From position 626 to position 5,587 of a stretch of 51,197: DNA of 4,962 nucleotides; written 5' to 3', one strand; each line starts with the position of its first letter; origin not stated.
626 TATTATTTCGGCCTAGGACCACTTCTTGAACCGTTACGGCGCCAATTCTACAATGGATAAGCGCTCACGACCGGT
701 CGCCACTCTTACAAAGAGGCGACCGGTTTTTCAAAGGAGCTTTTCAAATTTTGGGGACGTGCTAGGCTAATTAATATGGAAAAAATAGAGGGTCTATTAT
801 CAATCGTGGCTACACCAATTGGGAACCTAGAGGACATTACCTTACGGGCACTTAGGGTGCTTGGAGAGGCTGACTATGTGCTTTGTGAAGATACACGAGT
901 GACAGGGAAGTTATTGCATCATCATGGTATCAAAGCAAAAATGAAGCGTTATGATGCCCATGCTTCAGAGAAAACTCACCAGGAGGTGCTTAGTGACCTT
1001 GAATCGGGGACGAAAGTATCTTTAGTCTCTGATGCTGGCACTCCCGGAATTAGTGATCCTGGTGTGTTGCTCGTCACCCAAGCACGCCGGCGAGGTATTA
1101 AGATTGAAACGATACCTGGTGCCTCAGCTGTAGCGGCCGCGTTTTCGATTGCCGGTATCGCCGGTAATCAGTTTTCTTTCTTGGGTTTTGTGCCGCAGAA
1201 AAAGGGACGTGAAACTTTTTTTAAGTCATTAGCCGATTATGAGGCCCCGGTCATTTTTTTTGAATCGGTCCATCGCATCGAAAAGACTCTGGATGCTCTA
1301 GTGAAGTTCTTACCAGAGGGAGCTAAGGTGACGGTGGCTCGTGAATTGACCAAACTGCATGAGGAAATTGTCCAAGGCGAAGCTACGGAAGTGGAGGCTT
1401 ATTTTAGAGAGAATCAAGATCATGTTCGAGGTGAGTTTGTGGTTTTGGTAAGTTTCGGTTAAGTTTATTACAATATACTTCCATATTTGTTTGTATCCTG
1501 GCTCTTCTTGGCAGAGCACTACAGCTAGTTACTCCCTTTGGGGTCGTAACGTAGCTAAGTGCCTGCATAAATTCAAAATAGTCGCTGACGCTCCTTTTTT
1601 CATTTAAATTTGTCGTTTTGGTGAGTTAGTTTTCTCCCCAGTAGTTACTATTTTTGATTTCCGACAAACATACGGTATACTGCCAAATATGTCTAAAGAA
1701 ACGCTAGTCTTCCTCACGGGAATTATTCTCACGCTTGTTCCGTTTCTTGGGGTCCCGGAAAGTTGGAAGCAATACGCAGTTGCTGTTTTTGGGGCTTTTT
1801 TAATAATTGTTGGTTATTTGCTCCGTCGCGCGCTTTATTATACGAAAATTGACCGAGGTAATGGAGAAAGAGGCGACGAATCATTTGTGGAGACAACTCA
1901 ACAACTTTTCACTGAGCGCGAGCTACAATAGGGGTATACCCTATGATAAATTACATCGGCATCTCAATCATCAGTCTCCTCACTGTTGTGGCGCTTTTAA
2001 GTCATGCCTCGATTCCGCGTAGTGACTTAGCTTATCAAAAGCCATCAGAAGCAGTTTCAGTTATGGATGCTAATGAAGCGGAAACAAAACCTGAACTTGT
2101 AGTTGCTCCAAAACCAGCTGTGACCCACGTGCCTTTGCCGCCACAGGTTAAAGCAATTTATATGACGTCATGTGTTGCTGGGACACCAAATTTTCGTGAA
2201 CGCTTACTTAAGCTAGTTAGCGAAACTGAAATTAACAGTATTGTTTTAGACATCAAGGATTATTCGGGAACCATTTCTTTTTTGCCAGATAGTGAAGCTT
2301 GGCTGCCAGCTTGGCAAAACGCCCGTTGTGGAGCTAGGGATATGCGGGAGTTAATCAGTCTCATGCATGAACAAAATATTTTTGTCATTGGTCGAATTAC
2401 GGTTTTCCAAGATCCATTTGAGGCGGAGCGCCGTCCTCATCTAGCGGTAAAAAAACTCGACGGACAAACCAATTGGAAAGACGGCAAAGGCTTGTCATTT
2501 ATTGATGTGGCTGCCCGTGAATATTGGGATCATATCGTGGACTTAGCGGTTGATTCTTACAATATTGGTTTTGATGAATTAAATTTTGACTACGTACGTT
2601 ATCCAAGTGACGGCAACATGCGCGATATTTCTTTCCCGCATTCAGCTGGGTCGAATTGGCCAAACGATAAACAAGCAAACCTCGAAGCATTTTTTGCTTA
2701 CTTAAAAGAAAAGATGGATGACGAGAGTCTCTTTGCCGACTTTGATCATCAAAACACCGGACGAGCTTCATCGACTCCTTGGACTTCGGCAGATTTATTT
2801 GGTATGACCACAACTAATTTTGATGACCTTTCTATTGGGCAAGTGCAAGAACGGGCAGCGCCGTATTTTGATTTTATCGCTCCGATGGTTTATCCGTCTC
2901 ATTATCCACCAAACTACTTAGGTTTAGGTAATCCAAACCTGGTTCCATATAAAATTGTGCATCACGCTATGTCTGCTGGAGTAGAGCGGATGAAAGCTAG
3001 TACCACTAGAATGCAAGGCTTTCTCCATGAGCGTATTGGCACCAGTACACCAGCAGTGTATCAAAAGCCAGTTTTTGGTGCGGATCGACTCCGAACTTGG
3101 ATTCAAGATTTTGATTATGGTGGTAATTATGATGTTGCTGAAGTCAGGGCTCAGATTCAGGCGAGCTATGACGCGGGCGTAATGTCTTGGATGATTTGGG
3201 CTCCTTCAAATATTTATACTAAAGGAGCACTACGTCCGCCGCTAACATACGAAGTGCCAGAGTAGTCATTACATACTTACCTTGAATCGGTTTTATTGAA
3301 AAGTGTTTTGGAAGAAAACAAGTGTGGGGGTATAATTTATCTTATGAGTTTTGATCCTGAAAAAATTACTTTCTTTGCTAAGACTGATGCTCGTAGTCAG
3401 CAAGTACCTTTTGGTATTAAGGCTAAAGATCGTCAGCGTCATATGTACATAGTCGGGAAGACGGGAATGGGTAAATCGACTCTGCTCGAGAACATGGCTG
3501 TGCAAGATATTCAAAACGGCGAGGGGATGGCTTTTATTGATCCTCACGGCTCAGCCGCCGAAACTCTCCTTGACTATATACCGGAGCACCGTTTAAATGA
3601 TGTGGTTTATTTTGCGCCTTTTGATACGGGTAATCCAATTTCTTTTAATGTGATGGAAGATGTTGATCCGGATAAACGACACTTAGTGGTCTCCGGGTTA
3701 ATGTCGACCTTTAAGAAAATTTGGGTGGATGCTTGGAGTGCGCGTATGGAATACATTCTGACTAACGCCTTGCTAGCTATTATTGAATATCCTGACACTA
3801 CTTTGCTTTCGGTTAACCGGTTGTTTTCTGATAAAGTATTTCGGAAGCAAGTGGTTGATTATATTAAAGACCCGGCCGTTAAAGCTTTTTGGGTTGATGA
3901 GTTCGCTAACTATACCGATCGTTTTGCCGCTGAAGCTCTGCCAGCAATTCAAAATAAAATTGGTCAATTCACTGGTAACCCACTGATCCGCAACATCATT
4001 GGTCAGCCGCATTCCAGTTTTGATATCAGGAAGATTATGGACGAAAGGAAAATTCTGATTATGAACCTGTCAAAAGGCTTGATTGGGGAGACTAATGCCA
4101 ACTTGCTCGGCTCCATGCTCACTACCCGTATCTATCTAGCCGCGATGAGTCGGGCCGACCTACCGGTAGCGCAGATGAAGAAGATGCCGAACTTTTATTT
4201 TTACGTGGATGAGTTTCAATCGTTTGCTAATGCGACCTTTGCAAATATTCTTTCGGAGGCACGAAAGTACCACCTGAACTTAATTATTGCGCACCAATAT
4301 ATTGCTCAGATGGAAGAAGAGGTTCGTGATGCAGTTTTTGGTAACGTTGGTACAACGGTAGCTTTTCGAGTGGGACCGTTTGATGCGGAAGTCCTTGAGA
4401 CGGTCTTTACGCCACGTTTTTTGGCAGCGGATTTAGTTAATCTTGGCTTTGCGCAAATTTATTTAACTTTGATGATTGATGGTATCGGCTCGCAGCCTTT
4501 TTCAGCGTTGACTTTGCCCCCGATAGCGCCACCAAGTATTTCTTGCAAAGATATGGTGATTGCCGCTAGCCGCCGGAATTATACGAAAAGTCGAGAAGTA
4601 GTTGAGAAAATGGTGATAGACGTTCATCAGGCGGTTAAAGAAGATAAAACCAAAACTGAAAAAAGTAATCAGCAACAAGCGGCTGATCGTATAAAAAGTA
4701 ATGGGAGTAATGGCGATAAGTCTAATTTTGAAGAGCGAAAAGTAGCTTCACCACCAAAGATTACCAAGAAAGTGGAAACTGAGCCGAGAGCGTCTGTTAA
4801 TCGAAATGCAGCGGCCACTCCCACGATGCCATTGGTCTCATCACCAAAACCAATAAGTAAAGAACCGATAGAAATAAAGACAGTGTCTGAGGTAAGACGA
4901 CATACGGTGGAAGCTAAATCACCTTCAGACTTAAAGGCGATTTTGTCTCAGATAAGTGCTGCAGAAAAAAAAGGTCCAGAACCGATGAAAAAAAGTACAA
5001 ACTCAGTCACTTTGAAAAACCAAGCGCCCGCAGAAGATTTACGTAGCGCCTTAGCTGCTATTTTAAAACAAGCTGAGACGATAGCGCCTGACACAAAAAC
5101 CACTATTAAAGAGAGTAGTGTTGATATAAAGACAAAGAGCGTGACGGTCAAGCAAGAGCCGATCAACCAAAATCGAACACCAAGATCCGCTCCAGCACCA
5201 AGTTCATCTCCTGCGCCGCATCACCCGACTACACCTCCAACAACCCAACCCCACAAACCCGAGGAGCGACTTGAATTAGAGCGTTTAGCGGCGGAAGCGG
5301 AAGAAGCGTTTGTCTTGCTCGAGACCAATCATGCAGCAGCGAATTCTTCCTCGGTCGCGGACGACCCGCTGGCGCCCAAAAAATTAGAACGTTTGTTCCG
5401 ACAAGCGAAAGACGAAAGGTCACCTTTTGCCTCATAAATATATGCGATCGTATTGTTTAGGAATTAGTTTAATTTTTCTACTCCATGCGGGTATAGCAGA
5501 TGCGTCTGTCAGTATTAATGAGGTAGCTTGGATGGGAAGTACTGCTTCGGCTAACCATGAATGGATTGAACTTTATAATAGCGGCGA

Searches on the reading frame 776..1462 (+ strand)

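Call 63: search_protein_families(library=pfam, proteins=[window:776-1462:+])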
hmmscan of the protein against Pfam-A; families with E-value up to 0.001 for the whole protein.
window:776-1462:+ (228 aa): 1 family
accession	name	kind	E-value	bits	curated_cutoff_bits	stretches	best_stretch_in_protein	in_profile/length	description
PF00590.25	TP_methylase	-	1.6e-33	116.9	27.8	1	8-206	2-211/212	Tetrapyrrole (Corrin/Porphyrin) Methylases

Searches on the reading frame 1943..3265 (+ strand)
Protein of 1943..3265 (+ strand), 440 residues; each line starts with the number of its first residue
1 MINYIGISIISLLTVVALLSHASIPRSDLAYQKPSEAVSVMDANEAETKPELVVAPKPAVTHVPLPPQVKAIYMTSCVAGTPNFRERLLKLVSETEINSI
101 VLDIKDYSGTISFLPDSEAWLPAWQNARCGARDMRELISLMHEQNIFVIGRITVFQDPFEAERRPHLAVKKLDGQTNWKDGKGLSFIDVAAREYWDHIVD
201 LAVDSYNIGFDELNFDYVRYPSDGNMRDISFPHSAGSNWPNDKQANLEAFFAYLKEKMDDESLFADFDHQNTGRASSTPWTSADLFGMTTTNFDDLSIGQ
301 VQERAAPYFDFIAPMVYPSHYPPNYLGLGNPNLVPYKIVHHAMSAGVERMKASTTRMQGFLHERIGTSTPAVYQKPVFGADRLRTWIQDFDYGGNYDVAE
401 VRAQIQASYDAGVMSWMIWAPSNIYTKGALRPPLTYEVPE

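Call 63: search_protein_families(library=pfam, proteins=[window:1943-3265:+])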
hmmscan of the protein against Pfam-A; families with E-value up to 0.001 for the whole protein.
window:1943-3265:+ (440 aa): 1 family
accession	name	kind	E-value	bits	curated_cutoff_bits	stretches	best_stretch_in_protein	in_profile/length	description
PF13200.12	DUF4015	-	2.6e-75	253.9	27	1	71-425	1-313/313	Putative glycosyl hydrolase domain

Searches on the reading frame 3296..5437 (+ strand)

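Call 45: search_protein_families(library=ncbifam, proteins=[window:3296-5437:+], max_evalue=1e-15)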
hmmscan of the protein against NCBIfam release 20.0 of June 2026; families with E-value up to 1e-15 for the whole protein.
window:3296-5437:+ (713 aa): 0 families

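Call 63: search_protein_families(library=pfam, proteins=[window:3296-5437:+])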
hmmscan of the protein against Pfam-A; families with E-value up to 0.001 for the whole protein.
window:3296-5437:+ (713 aa): 4 families
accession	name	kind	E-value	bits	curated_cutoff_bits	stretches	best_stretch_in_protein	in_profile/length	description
PF10412.15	TrwB_AAD_bind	-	8e-09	35.3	20.5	1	42-359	10-310/387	Type IV secretion-system coupling protein DNA-binding domain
PF12696.13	TraG-D_C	-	1.5e-05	25.3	22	1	300-366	2-71/126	TraM recognition site of TraD and TraG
PF01935.23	DUF87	-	2.1e-05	25.2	23.2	1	35-96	10-69/220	Helicase HerA, central domain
PF13401.12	AAA_22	-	0.00028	21.7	27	0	46-86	4-44/130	AAA domain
